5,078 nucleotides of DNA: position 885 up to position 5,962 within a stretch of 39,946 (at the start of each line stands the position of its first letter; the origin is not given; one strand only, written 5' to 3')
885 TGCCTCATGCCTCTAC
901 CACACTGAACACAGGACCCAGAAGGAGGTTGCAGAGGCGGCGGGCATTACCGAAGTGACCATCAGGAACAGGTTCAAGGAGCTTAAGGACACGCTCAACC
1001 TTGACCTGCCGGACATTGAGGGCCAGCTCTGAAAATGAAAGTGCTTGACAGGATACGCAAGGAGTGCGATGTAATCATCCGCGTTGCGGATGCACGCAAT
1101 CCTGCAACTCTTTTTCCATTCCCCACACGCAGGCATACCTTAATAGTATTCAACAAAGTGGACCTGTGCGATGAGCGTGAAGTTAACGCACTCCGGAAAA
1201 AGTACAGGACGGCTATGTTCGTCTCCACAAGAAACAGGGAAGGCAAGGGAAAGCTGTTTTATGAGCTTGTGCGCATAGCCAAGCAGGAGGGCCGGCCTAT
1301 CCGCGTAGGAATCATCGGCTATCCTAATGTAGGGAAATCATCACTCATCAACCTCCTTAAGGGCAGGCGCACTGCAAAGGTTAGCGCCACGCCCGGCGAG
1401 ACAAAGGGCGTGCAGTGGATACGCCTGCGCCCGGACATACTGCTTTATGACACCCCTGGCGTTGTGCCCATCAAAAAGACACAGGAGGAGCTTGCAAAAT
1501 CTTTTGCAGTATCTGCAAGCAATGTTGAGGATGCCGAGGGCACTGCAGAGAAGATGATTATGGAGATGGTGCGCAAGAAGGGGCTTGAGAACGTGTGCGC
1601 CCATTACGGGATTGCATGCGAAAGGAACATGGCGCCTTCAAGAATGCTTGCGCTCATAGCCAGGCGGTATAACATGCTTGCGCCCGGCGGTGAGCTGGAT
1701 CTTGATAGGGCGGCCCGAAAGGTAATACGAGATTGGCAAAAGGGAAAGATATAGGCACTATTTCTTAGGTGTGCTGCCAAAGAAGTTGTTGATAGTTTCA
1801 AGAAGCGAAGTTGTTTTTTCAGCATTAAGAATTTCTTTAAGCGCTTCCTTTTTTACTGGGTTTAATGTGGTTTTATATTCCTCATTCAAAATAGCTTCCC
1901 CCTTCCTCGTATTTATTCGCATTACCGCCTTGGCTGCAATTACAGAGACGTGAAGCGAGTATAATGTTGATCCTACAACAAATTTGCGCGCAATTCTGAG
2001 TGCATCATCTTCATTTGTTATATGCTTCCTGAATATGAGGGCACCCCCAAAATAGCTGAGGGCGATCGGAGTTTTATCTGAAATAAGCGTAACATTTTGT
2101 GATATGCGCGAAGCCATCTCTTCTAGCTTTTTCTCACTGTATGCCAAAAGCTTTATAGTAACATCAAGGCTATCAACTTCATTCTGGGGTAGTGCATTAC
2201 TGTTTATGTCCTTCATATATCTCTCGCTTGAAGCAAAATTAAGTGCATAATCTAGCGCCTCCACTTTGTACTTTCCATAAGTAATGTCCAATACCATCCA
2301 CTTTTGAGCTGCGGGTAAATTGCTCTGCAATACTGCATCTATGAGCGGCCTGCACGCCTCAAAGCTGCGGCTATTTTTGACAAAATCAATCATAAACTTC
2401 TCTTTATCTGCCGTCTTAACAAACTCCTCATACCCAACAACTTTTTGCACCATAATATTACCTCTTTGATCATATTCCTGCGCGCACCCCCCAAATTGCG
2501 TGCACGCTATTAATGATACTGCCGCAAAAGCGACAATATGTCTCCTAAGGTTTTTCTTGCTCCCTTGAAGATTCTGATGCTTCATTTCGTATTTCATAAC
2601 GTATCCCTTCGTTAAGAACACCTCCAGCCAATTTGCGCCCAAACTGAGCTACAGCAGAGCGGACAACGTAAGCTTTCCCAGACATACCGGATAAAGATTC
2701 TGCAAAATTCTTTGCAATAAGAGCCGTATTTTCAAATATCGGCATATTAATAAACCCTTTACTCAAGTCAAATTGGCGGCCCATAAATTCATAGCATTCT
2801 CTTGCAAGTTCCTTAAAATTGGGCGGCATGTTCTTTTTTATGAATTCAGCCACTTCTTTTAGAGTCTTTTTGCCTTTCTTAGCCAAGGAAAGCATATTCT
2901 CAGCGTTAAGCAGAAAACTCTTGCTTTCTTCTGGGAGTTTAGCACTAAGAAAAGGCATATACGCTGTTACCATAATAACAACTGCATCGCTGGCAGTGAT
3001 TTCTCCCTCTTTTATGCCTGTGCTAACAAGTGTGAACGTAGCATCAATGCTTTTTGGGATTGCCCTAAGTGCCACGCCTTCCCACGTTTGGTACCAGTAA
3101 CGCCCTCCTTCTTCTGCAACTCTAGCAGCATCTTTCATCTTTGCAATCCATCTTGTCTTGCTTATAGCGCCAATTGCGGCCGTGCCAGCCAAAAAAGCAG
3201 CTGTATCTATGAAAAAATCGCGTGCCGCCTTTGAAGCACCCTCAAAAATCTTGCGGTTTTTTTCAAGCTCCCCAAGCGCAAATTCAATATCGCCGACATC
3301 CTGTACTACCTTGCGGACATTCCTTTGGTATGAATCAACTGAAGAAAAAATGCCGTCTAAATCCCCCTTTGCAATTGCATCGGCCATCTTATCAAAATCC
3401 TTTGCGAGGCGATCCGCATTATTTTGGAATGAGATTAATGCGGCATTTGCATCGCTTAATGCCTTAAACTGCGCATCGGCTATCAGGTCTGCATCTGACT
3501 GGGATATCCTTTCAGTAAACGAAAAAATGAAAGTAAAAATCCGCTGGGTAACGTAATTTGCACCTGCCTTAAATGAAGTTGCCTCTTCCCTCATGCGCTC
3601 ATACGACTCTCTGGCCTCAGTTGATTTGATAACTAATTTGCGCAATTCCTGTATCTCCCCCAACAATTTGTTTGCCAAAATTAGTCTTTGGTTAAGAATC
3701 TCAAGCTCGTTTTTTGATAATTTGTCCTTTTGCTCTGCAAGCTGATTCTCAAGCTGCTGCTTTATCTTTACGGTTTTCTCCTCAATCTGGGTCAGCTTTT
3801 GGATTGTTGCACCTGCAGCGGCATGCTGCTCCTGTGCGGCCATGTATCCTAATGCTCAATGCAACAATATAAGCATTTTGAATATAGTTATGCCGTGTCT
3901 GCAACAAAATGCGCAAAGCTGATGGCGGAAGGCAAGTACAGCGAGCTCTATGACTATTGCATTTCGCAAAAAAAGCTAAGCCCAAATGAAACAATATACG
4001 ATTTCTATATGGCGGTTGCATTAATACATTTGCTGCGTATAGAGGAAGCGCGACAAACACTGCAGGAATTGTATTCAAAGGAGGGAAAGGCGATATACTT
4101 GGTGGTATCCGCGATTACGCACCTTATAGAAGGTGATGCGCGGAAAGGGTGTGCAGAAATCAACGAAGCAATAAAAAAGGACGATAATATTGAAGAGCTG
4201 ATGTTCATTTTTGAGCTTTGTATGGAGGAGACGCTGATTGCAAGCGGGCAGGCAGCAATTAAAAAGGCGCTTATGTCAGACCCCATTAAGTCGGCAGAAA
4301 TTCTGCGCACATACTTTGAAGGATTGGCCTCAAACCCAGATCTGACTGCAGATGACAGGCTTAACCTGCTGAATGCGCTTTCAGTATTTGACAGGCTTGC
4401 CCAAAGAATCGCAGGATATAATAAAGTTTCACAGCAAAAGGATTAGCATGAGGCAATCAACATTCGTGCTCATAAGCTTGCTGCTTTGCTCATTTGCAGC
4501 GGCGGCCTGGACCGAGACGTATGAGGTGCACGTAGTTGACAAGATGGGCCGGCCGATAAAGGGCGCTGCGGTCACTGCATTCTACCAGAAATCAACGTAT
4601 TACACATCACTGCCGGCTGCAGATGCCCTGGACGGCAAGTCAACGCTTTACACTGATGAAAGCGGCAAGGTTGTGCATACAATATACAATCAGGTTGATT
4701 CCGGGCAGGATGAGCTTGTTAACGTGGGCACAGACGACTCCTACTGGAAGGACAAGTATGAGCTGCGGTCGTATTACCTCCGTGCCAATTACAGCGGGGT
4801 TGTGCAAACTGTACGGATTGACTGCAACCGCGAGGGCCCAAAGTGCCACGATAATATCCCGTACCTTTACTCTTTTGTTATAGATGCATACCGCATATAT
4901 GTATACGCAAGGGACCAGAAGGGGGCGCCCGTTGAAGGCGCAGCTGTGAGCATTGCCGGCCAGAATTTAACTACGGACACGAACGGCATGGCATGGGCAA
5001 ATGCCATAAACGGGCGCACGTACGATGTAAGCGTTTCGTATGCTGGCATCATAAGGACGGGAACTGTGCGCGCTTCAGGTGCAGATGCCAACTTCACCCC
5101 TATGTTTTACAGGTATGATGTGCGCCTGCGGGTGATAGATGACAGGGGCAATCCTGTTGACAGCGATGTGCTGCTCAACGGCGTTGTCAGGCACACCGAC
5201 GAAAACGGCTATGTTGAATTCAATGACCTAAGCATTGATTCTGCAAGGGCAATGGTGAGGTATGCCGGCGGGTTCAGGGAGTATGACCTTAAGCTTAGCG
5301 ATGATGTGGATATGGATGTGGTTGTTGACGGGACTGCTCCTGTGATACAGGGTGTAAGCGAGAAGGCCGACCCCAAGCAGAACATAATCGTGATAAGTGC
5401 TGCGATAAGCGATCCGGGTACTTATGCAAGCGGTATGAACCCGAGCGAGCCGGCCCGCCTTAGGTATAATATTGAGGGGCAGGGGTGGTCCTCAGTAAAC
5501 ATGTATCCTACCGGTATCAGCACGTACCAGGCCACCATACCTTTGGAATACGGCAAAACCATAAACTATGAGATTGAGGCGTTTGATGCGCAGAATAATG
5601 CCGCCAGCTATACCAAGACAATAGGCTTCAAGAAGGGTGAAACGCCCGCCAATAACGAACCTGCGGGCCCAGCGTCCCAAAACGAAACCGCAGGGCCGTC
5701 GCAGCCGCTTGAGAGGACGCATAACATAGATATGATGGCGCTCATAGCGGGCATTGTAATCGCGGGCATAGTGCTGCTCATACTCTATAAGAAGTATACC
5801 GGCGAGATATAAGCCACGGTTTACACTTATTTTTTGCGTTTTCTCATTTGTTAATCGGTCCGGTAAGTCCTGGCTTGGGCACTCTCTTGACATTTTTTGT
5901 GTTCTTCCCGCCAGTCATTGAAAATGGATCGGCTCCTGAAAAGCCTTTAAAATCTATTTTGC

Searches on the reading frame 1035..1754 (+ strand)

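Call 12: search_protein_families(library=pfam, proteins=[window:1035-1754:+], max_evalue=0.001)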
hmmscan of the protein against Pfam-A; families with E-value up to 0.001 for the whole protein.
window:1035-1754:+ (239 aa): 5 families
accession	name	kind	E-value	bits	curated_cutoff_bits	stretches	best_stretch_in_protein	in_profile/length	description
PF01926.29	MMR_HSR1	-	5.5e-19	68.8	21.9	1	90-159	1-72/113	50S ribosome-binding GTPase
PF03193.22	RsgA_GTPase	-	3.1e-10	40.6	30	1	34-143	55-168/174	RsgA GTPase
PF02421.24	FeoB_N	-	5e-08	33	27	1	90-152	2-66/156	Ferrous iron transport protein B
PF00350.29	Dynamin_N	-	0.00022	21.7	27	0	91-119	1-29/168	Dynamin family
PF03308.22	MeaB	-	0.00028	20.4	23.1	0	78-108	23-53/273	Methylmalonyl Co-A mutase-associated GTPase MeaB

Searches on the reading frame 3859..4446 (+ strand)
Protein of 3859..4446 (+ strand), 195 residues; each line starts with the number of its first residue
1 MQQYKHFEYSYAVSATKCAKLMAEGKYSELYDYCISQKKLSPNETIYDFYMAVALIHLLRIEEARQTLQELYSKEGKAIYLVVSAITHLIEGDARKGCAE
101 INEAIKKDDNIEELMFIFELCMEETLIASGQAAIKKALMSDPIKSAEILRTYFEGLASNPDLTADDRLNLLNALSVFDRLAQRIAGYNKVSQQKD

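Call 12: search_protein_families(library=pfam, proteins=[window:3859-4446:+], max_evalue=0.001)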
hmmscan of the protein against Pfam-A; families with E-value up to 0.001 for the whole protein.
window:3859-4446:+ (195 aa): 1 family
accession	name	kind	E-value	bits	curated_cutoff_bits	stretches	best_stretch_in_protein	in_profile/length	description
PF25062.1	ARM_TT21_N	-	0.00039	20.7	40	1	24-76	7-58/222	Tetratricopeptide repeat protein 21 N-terminal ARM repeat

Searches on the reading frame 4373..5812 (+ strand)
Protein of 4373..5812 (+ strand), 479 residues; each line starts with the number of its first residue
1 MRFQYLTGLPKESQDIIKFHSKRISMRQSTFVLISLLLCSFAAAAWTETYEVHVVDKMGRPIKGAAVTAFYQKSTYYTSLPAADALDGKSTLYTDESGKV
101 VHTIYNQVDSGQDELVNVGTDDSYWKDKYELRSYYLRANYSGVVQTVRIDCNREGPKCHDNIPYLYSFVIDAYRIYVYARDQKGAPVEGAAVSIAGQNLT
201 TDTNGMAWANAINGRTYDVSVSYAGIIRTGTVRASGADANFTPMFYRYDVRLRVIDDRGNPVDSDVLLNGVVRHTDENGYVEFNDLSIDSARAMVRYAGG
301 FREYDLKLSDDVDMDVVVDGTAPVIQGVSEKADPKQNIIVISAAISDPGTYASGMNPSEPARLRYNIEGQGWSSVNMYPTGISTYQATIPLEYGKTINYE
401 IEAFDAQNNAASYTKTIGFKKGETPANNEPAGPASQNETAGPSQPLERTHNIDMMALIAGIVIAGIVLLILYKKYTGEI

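Call 12: search_protein_families(library=pfam, proteins=[window:4373-5812:+], max_evalue=0.001)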
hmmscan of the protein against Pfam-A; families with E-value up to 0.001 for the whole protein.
window:4373-5812:+ (479 aa): 3 families
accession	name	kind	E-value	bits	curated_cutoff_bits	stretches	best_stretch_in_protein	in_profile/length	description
PF13620.12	CarboxypepD_reg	-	1.2e-09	38.8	32.3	1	179-226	6-59/82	Carboxypeptidase regulatory-like domain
PF02369.22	Big_1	-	1.9e-06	28.3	34.9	0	47-108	18-70/93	Bacterial Ig-like domain (group 1)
PF17789.7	MG4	-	5.1e-05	23.9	24.7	0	173-207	16-56/95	Macroglobulin domain MG4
